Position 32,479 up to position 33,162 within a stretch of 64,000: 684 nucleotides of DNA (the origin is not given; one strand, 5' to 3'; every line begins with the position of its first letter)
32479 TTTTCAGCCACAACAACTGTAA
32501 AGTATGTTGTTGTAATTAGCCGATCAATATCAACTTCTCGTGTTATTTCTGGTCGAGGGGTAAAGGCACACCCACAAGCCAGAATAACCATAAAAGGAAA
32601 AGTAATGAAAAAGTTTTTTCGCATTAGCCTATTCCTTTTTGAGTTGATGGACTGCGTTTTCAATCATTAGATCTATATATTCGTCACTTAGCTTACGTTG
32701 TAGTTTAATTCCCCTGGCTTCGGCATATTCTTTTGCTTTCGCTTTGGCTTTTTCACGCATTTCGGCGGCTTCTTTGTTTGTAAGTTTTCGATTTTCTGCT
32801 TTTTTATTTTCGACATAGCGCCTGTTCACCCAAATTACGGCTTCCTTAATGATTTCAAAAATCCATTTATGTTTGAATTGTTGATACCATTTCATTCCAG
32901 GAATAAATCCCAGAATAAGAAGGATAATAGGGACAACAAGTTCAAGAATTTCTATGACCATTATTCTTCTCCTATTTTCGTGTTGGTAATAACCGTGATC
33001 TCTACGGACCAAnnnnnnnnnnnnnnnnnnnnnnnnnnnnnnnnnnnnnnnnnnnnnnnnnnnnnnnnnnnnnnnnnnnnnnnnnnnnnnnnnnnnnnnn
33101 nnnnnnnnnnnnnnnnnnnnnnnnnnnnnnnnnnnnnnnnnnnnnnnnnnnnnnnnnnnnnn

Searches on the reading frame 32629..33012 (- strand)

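Call 31: search_protein_families(library=pfam, proteins=[window:32629-33012:-], max_evalue=0.05)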
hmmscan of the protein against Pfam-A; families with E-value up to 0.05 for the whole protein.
window:32629-33012:- (127 aa): 2 families
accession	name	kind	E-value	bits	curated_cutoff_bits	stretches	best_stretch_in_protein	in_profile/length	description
PF09682.15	Phage_holin_6_1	-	0.00014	22.6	24.9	1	21-126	7-101/101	Bacteriophage holin of superfamily 6 (Holin_LLH)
PF00771.25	FHIPEP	-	0.024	13.6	29.1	1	25-124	260-353/657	FHIPEP family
